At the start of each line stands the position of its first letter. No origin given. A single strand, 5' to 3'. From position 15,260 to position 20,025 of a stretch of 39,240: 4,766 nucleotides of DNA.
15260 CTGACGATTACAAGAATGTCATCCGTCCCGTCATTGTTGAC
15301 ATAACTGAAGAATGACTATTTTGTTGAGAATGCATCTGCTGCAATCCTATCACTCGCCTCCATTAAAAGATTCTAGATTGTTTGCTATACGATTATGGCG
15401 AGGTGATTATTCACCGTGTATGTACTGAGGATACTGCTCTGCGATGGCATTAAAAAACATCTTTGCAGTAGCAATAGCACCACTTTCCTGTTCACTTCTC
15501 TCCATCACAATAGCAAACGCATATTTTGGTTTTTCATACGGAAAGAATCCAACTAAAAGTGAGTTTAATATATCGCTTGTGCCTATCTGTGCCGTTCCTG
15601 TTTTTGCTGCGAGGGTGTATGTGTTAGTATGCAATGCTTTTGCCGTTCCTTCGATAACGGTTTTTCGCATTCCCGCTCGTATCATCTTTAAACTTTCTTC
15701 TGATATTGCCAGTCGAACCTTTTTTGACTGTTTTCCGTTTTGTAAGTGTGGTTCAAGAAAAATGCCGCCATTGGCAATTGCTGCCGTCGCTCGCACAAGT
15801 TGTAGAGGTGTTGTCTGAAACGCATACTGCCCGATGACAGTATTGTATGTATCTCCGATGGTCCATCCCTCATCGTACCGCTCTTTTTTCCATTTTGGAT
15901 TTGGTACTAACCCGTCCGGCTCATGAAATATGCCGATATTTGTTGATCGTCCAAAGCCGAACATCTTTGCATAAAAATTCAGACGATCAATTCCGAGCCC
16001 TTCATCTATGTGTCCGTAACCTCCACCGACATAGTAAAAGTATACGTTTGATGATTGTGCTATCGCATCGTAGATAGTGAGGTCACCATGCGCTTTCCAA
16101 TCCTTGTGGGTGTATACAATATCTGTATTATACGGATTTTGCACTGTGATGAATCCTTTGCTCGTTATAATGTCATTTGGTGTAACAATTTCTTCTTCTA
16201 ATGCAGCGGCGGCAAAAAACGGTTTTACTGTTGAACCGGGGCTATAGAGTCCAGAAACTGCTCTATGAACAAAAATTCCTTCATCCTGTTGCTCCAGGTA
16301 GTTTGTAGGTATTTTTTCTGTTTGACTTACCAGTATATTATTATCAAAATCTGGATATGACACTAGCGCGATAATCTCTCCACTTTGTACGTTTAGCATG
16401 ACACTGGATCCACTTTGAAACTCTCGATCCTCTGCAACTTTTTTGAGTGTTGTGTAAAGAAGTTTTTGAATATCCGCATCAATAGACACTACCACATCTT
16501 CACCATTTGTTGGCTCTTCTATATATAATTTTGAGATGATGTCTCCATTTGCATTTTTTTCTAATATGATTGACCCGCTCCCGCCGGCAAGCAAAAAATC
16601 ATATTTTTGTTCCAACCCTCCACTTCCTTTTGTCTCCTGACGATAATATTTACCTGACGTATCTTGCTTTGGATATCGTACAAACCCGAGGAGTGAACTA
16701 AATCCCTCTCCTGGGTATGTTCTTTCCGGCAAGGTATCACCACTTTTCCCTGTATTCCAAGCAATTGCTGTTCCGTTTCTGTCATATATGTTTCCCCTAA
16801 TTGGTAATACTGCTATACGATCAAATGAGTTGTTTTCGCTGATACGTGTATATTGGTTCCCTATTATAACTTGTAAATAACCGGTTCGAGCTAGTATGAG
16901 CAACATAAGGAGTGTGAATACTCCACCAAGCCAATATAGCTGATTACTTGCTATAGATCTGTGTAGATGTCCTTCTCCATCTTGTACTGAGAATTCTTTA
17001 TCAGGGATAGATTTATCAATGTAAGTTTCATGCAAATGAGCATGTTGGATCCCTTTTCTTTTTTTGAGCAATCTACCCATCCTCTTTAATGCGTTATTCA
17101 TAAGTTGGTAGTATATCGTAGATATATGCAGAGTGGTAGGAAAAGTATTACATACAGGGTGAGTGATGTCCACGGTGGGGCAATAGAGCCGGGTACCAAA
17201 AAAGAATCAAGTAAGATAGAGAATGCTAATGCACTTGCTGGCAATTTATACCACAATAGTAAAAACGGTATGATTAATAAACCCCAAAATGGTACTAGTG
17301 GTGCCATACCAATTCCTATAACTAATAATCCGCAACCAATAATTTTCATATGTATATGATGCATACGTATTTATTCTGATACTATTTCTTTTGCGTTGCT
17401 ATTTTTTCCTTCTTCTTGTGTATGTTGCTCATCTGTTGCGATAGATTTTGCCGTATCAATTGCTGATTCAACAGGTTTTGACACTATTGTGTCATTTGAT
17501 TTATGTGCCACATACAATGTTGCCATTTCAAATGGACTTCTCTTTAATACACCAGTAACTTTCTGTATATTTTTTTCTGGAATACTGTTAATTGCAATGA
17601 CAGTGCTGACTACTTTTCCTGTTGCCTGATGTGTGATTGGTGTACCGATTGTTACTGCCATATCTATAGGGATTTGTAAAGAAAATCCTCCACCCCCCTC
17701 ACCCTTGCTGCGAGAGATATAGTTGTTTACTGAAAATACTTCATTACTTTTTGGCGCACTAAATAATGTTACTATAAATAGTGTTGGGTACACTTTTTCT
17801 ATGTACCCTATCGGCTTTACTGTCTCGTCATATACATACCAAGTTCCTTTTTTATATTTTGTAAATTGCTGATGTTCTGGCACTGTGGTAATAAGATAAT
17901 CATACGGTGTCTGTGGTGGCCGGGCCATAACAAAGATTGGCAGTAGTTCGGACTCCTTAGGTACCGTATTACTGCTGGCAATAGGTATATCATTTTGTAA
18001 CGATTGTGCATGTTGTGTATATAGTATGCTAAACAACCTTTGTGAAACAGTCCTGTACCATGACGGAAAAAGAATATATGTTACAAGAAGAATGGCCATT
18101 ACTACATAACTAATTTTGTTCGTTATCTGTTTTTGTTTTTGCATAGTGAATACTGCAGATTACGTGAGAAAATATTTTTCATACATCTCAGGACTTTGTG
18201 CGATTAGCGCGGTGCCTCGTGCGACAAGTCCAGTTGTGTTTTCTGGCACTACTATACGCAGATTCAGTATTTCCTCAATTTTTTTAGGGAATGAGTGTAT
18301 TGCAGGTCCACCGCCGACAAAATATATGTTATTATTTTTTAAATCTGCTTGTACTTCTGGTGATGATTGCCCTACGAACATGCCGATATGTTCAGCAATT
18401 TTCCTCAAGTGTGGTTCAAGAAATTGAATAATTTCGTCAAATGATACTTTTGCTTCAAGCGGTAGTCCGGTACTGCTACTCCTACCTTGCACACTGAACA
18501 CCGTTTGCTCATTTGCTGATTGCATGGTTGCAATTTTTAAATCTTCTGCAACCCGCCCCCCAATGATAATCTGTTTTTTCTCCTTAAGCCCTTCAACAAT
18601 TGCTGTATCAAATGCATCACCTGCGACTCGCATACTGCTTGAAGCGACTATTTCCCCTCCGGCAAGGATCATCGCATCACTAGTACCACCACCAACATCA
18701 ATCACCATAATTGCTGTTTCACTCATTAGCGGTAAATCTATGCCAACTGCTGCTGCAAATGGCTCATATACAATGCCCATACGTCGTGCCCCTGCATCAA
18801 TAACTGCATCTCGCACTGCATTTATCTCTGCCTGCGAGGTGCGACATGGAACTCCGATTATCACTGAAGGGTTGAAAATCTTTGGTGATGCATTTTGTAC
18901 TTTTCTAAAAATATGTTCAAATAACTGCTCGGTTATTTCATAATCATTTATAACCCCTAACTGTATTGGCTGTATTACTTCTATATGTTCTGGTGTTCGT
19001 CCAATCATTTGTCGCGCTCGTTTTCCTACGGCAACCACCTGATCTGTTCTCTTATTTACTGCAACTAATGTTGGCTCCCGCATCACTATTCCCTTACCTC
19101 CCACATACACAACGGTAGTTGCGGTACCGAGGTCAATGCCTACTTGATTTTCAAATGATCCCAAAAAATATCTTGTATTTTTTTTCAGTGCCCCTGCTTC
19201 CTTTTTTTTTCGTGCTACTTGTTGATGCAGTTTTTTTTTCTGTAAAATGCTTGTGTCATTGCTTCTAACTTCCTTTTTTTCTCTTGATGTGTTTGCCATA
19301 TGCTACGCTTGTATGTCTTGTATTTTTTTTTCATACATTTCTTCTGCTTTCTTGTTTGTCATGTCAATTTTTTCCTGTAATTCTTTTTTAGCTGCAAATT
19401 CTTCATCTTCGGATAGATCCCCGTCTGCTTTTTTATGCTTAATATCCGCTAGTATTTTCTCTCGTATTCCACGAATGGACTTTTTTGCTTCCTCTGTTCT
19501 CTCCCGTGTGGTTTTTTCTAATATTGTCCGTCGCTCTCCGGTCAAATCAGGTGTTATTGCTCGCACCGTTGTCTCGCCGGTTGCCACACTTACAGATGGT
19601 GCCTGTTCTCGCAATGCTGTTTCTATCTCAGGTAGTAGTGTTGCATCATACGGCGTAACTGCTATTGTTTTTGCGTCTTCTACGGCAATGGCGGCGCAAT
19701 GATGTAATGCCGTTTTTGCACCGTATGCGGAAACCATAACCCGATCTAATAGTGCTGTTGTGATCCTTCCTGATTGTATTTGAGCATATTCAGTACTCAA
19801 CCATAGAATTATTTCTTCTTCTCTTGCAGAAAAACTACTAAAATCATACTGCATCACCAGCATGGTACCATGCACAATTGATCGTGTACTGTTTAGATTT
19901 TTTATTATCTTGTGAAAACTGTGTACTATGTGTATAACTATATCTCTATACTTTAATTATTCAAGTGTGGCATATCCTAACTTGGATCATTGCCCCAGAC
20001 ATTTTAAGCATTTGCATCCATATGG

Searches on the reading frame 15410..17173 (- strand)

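Call 101: search_protein_families(library=pfam, proteins=[window:15410-17173:-], max_evalue=0.0001)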
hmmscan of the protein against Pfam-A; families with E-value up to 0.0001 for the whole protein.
window:15410-17173:- (588 aa): 2 families
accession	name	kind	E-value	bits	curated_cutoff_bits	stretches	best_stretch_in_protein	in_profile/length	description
PF00905.27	Transpeptidase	-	5.7e-54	183.8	22.1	1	255-577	1-297/299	Penicillin binding protein transpeptidase domain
PF03717.20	PBP_dimer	-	3.4e-10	41.1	24.4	1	147-215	104-178/180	Penicillin-binding Protein dimerisation domain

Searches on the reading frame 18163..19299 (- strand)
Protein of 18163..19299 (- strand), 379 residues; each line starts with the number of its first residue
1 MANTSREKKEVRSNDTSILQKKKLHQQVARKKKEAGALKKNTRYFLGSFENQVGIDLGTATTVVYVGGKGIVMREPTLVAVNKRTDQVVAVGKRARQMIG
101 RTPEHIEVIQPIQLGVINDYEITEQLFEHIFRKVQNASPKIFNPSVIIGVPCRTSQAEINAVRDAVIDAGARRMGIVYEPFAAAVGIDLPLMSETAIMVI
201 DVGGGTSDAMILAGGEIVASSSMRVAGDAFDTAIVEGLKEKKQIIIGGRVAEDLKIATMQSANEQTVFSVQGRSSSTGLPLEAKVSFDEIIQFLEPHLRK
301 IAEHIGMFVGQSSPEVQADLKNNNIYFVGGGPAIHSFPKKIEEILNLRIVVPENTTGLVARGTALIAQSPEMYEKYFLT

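Call 101: search_protein_families(library=pfam, proteins=[window:18163-19299:-], max_evalue=0.0001)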
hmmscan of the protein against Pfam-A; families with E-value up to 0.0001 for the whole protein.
window:18163-19299:- (379 aa): 4 families
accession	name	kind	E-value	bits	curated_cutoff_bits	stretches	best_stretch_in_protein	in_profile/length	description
PF06723.19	MreB_Mbl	-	1.5e-89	300.6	27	1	51-372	2-324/327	MreB/Mbl protein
PF00012.26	HSP70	-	8.1e-09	34.7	20.6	1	143-367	130-372/599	Hsp70 protein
PF14450.12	FtsA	-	7e-07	30.1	31.8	1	198-353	1-113/127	Cell division protein FtsA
PF00022.25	Actin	-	1.3e-06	27.8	27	1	55-242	9-191/410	Actin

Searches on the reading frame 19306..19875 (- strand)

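Call 101: search_protein_families(library=pfam, proteins=[window:19306-19875:-], max_evalue=0.0001)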
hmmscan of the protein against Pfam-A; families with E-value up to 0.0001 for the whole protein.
window:19306-19875:- (190 aa): 1 family
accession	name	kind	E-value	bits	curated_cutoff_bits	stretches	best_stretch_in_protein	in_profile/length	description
PF01765.24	RRF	-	5.2e-37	127.6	29.7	1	27-188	2-163/164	Ribosome recycling factor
